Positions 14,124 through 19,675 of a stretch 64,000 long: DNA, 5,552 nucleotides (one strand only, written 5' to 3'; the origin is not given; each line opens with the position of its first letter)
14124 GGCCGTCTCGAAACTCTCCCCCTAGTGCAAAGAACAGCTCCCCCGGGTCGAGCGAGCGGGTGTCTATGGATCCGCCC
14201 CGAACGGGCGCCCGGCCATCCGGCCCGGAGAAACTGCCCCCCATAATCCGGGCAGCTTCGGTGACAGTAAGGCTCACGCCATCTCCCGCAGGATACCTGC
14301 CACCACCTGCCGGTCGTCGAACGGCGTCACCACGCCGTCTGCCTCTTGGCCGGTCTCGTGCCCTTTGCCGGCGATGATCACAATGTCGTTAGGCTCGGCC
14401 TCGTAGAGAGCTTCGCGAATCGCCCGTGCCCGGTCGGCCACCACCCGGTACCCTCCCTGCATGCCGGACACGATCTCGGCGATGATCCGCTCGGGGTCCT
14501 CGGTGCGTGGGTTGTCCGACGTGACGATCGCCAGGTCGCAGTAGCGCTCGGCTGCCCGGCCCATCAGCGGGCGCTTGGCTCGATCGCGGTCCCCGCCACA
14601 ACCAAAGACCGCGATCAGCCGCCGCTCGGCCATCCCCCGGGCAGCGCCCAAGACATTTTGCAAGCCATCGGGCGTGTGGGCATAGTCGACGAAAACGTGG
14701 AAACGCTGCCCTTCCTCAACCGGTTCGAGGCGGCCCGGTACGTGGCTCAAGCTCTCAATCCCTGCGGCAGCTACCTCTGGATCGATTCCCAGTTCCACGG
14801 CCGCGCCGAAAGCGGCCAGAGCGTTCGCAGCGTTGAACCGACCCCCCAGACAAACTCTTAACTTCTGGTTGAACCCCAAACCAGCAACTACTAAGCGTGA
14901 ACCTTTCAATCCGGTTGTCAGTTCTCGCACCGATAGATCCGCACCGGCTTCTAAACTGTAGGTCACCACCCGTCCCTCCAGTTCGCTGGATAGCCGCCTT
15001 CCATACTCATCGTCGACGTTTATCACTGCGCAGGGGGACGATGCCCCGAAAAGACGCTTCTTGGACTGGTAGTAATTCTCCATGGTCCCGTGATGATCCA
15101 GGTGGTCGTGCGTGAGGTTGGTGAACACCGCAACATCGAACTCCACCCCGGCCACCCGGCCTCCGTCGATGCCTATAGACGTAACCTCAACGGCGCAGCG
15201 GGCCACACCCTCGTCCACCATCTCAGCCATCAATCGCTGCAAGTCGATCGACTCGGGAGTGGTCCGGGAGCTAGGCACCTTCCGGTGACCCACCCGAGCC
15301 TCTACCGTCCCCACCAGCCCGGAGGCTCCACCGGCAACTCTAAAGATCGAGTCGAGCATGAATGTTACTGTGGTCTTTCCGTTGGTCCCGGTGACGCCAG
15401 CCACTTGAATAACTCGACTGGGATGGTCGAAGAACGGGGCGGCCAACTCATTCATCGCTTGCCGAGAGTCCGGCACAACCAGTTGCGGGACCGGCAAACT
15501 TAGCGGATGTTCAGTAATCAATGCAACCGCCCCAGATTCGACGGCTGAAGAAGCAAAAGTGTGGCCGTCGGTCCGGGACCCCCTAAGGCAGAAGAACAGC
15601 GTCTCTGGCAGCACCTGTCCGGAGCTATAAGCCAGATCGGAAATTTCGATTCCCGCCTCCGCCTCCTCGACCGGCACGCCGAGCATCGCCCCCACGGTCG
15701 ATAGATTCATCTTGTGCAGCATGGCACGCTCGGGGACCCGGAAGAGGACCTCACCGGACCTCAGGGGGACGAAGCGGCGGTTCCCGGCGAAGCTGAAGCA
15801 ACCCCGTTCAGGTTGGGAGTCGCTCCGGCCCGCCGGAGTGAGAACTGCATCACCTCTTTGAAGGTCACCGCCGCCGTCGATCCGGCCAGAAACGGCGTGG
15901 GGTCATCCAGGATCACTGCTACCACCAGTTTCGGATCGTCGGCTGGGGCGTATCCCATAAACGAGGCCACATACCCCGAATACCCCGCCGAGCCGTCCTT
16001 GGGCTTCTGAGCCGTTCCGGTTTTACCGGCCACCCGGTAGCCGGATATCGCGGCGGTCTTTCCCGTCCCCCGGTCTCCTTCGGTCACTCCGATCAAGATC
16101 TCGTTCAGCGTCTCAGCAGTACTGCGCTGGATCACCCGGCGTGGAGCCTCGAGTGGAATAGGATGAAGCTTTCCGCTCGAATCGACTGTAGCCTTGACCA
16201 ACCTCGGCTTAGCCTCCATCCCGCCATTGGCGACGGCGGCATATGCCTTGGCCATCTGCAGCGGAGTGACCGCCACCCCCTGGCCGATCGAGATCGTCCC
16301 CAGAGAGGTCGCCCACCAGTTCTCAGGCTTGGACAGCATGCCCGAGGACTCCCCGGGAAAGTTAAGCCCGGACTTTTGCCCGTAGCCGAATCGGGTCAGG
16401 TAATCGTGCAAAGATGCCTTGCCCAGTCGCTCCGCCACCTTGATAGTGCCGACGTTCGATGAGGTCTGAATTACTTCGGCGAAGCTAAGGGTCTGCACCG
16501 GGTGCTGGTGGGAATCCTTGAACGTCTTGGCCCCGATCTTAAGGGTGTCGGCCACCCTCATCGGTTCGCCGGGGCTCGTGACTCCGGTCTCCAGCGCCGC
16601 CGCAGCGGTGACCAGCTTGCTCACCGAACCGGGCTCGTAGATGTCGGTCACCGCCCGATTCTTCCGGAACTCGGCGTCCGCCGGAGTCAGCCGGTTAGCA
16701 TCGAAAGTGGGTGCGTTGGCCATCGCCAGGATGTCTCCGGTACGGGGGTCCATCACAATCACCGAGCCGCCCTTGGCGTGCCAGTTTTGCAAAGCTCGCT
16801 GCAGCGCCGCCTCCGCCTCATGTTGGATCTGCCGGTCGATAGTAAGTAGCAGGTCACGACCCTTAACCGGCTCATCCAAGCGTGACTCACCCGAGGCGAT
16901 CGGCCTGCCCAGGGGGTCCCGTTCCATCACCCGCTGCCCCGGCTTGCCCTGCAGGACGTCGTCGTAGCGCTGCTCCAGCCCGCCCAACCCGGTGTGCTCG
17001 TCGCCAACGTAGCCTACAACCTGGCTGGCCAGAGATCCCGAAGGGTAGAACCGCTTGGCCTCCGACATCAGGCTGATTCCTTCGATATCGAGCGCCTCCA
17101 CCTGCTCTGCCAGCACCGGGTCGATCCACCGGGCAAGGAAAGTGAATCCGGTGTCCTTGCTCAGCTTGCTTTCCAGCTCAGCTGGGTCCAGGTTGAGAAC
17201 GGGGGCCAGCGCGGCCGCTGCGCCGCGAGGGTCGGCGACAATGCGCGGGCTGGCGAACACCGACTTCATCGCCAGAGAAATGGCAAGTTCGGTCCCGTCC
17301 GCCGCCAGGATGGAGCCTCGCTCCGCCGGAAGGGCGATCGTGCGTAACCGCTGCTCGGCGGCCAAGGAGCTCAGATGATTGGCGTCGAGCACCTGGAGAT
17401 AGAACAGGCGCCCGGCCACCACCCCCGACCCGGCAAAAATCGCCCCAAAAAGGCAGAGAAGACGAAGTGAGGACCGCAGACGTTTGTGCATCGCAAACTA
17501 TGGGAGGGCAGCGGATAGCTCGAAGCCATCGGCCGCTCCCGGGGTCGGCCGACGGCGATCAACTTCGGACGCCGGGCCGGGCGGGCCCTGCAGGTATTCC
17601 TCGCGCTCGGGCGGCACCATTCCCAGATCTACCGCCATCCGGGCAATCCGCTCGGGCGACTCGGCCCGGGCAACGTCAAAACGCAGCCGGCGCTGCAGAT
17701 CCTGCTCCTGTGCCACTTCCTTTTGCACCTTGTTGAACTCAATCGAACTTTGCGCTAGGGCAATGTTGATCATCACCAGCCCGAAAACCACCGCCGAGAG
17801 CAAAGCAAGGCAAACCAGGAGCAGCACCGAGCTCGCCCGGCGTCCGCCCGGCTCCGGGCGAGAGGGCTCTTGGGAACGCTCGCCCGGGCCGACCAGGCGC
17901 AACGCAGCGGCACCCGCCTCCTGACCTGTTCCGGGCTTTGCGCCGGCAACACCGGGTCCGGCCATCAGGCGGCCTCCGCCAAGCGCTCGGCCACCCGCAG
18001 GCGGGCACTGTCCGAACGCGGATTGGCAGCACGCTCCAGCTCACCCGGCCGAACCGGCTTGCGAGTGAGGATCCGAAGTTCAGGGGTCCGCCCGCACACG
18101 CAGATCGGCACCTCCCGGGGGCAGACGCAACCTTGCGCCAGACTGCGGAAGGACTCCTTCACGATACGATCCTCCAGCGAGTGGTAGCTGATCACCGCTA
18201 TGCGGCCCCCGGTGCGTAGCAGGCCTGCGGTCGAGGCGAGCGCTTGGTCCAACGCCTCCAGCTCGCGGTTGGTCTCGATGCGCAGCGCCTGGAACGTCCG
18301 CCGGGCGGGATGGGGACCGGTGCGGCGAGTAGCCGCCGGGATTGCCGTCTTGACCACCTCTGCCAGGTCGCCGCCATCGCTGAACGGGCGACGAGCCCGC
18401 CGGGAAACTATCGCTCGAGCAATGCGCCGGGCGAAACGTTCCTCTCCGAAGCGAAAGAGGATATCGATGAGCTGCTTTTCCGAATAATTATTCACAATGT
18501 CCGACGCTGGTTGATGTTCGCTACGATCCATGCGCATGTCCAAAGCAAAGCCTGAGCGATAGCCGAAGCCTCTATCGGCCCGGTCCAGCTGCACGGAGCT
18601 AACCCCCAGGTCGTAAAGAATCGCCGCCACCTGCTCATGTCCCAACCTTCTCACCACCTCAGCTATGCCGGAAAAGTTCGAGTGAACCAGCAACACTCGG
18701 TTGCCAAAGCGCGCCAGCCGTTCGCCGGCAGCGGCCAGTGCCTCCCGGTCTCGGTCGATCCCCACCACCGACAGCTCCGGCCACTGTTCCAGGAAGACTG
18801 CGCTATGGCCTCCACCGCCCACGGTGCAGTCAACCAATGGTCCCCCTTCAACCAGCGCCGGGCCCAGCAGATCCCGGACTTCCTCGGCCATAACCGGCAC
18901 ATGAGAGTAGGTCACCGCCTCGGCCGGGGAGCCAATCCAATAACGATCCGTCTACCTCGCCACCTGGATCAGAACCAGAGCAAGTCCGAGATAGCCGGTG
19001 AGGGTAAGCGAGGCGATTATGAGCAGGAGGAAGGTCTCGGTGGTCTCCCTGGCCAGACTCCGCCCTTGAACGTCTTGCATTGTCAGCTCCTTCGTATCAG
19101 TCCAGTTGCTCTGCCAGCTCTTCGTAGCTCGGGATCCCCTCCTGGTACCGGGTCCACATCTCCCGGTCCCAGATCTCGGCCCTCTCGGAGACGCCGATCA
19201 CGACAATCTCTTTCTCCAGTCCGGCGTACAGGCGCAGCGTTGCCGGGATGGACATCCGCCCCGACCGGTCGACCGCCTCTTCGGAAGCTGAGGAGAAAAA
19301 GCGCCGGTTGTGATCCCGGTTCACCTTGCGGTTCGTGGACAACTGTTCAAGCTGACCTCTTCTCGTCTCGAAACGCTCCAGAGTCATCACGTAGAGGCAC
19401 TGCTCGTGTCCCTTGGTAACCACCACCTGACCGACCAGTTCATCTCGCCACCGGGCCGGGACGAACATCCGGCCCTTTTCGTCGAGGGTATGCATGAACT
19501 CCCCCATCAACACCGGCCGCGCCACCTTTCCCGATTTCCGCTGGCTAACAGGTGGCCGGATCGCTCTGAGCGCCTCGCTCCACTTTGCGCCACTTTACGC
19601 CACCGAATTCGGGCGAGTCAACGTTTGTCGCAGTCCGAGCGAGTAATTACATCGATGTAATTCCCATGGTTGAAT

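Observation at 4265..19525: Atypical dcw cluster architecture: no murD, no ftsA, murB inserted between murC and ftsQ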

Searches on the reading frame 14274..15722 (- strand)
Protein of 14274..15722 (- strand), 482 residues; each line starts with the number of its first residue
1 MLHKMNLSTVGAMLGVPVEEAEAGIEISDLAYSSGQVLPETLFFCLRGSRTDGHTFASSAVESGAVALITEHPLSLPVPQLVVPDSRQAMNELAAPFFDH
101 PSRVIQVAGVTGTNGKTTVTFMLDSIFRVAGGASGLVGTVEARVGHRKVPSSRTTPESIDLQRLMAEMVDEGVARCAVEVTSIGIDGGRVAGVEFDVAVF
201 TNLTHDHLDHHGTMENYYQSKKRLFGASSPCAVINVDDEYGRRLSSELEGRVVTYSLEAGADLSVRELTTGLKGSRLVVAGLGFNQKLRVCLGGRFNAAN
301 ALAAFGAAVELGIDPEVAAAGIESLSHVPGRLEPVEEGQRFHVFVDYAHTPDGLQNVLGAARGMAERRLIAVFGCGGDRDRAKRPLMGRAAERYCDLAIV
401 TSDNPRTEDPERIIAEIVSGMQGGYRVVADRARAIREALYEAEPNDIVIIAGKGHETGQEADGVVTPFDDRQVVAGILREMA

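Call 3: search_protein_families(library=ncbifam, proteins=[window:14274-15722:-])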
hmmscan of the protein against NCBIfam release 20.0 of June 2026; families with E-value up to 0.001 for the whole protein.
window:14274-15722:- (482 aa): 30 families (the best 25 are shown)
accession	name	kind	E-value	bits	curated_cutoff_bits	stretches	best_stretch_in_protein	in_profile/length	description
NF001126.0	PRK00139.1-4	equivalog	7.1e-164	545.9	373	1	19-480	15-484/486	UDP-N-acetylmuramoyl-L-alanyl-D-glutamate--2,6-diaminopimelate ligase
NF001124.0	PRK00139.1-2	equivalog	1.6e-152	508.7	476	1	19-480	20-494/500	UDP-N-acetylmuramoyl-L-alanyl-D-glutamate--2,6-diaminopimelate ligase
TIGR01085.1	murE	subfamily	7.1e-152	506.6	257.3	1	25-478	2-471/472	UDP-N-acetylmuramyl-tripeptide synthetase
NF008896.0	PRK11929.1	equivalog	3.3e-145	485.3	1023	1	27-476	29-496/965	bifunctional UDP-N-acetylmuramoyl-L-alanyl-D-glutamate--2,6-diaminopimelate ligase MurE/UDP-N-acetylmuramoyl-tripeptide--D-alanyl-D-alanine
NF001123.0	PRK00139.1-1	equivalog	7.5e-117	391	586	1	20-480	13-491/493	UDP-N-acetylmuramoyl-L-alanyl-D-glutamate--2,6-diaminopimelate ligase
NF010628.0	PRK14022.1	equivalog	1.1e-99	334.4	536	1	24-466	32-468/483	UDP-N-acetylmuramoyl-L-alanyl-D-glutamate--L-lysine ligase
NF001130.0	PRK00139.2-4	equivalog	5.2e-71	239.9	715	1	24-475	28-508/516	UDP-N-acetylmuramoyl-L-alanyl-D-glutamate--2,6-diaminopimelate ligase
NF001127.0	PRK00139.2-1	equivalog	4.2e-56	190.7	997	2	27-237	31-247/520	UDP-N-acetylmuramoyl-L-alanyl-D-glutamate--2,6-diaminopimelate ligase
NF001129.0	PRK00139.2-3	equivalog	2e-53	181.7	762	1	23-475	37-512/517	UDP-N-acetylmuramoyl-L-alanyl-D-glutamate--2,6-diaminopimelate ligase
NF001131.0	PRK00139.2-5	equivalog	2.3e-53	181.7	1000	1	26-468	35-472/483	UDP-N-acetylmuramoyl-L-alanyl-D-glutamate--2,6-diaminopimelate ligase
TIGR01143.1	murF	subfamily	3.3e-39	135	288.6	2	34-130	3-99/418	UDP-N-acetylmuramoyl-tripeptide--D-alanyl-D-alanine ligase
TIGR02068.2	cya_phycin_syn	equivalog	2.4e-36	125.1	850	1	100-452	474-848/862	cyanophycin synthetase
NF010623.0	PRK14016.1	subfamily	3e-33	115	877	1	102-451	477-849/871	cyanophycin synthetase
NF008041.0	PRK10773.1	equivalog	1.8e-31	109.4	551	1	7-339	6-325/453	UDP-N-acetylmuramoyl-tripeptide--D-alanyl-D-alanine ligase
TIGR01082.1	murC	equivalog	5.3e-28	98.3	335.1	1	196-373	169-352/449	UDP-N-acetylmuramate--L-alanine ligase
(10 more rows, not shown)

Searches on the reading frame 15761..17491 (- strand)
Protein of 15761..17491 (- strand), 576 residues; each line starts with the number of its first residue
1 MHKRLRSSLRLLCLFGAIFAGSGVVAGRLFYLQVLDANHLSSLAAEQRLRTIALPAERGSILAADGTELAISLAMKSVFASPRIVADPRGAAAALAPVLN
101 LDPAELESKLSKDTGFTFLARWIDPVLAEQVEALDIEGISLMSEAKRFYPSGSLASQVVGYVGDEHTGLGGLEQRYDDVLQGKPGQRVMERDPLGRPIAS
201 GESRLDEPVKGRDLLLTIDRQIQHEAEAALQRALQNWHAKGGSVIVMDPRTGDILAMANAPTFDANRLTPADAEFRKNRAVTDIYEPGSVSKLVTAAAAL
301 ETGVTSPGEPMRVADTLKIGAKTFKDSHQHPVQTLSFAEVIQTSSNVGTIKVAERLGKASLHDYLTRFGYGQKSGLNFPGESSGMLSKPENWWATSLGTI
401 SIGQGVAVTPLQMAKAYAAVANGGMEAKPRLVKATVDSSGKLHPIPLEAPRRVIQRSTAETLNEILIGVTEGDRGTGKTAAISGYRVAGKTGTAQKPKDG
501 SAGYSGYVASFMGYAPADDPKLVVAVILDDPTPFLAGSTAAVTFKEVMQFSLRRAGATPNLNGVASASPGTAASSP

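Call 3: search_protein_families(library=ncbifam, proteins=[window:15761-17491:-])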
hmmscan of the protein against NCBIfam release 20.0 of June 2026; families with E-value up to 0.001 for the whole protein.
window:15761-17491:- (576 aa): 31 families (the best 25 are shown)
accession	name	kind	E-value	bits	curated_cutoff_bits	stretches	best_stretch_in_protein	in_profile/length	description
TIGR02214.1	spoVD_pbp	equivalog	7e-133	444.2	688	1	24-564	15-567/636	stage V sporulation protein D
NF053573.1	PBP2_PenA_Neis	exception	9.7e-111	371.1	1105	1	3-559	20-568/572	peptidoglycan D,D-transpeptidase PBP2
TIGR03423.1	pbp2_mrdA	equivalog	1.7e-105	353.8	455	1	10-552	2-591/593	penicillin-binding protein 2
NF011685.0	PRK15105.1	subfamily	5e-85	286.2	737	1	8-559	21-565/588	peptidoglycan glycosyltransferase FtsI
NF038271.1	strep_PBP2X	exception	3.8e-57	194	1050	1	127-536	163-598/750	penicillin-binding protein PBP2X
NF008061.0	PRK10795.1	equivalog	6.4e-39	134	962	1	10-531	21-595/634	peptidoglycan DD-transpeptidase MrdA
TIGR02074.1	PBP_1a_fam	subfamily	1.3e-36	126.5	508.75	1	212-518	224-510/535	PBP1A family penicillin-binding protein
NF051842.1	PBP4_5_Efaec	equivalog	3.4e-35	121.5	700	1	48-530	155-647/668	penicillin-binding protein PBP4(5)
NF038278.1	strep_PBP2B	exception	5.8e-33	114.3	975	1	160-542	255-666/678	penicillin-binding protein PBP2B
NF051885.1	tranpepglycosPbpC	equivalog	7.5e-22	77.7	900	1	214-511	294-559/632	multimodular transpeptidase-transglycosylase PbpC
NF038276.1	strep_PBP2A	exception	5.7e-19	67.8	1100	1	235-496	348-581/716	penicillin-binding protein PBP2A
NF038272.1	strep_PBP1A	exception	4.9e-12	44.9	1075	1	267-496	346-561/658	penicillin-binding protein PBP1A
TIGR02073.1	PBP_1c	equivalog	5.3e-12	45.1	494.2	1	215-506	245-507/728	penicillin-binding protein 1C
NF000406.1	MECB_PBP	exception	1.9e-11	43.1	1450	1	164-287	272-390/674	PBP2a family beta-lactam-resistant peptidoglycan transpeptidase MecB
NF000237.1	MECA_PBP2A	equivalog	6.9e-11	41.1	750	1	158-528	269-633/668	PBP2a family beta-lactam-resistant peptidoglycan transpeptidase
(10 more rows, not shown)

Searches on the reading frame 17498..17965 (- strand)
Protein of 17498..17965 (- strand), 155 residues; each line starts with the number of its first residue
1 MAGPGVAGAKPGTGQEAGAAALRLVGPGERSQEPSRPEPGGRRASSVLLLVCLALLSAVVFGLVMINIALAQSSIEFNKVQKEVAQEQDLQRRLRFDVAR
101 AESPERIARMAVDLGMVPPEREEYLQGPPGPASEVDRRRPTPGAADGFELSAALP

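Call 3: search_protein_families(library=ncbifam, proteins=[window:17498-17965:-])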
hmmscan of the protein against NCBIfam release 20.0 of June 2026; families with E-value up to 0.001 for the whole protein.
window:17498-17965:- (155 aa): 3 families
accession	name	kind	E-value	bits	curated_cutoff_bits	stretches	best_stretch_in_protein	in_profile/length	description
NF053549.1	FtsL_Actino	equivalog_domain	2e-15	56.4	55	1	49-125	4-80/83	cell division protein FtsL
TIGR02209.1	ftsL_broad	equivalog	3.6e-09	36.4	42.45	1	47-122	3-79/85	cell division protein FtsL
NF049847.1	FtsL_COG5462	equivalog_domain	1.2e-07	31.3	50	1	48-122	3-81/85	cell division protein FtsL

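Call 11: search_protein_families(library=pfam, proteins=[window:17498-17965:-], max_evalue=1)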
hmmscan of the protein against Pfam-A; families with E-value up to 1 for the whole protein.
window:17498-17965:- (155 aa): 1 family
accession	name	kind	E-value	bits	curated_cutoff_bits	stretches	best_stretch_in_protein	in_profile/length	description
PF01594.21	AI-2E_transport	-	0.086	12.4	34.3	1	40-89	46-95/327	AI-2E family transporter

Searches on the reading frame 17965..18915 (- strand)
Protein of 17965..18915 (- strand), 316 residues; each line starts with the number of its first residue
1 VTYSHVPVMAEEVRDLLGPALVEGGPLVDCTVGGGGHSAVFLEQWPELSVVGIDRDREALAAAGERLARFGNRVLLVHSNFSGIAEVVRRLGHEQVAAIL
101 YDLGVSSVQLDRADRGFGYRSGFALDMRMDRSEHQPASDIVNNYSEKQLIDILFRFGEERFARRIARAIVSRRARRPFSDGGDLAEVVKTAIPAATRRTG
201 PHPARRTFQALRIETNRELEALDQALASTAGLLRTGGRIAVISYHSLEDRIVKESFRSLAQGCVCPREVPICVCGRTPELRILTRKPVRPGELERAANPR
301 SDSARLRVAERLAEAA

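Call 3: search_protein_families(library=ncbifam, proteins=[window:17965-18915:-])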
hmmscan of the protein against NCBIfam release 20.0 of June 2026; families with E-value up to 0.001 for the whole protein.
window:17965-18915:- (316 aa): 2 families
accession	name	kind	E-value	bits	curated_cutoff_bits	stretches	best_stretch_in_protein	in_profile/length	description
TIGR00006.1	TIGR00006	equivalog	5.9e-96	321.6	154.3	1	3-311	5-309/310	16S rRNA (cytosine(1402)-N(4))-methyltransferase RsmH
NF053511.1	tRNA_U34_MnmM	equivalog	8.9e-08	31.9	135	1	13-104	7-97/183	tRNA 5-(aminomethyl)-2-thiouridylate-methyltransferase MnmM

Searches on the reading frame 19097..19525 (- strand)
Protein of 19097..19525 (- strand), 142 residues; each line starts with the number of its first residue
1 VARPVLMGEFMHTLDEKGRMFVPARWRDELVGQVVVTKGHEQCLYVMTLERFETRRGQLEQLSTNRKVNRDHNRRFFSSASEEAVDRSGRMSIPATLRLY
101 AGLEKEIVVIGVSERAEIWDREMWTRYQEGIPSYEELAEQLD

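Call 3: search_protein_families(library=ncbifam, proteins=[window:19097-19525:-])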
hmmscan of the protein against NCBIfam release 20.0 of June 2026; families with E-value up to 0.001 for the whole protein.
window:19097-19525:- (142 aa): 7 families
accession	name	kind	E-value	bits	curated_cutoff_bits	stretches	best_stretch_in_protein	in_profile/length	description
TIGR00242.1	TIGR00242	equivalog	1.1e-36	125.9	98.35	1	6-141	2-139/144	division/cell wall cluster transcriptional repressor MraZ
NF001482.0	PRK00326.3-4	equivalog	3.3e-21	75.6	168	1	7-129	3-142/160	division/cell wall cluster transcriptional repressor MraZ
NF001476.0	PRK00326.2-2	equivalog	1.1e-18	67.4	162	1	6-127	5-138/163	division/cell wall cluster transcriptional repressor MraZ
NF001477.0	PRK00326.2-4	equivalog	2.6e-12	46.9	162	1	7-128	5-131/155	division/cell wall cluster transcriptional repressor MraZ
NF001483.0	PRK00326.3-5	equivalog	1e-08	35.5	239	1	7-124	4-127/155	division/cell wall cluster transcriptional repressor MraZ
NF001475.0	PRK00326.2-1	equivalog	2.9e-08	33.8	257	1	5-128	3-131/149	division/cell wall cluster transcriptional repressor MraZ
TIGR01439.1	lp_hng_hel_AbrB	domain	3.2e-05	23.5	28.3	0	13-30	3-20/44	transcriptional regulator, AbrB family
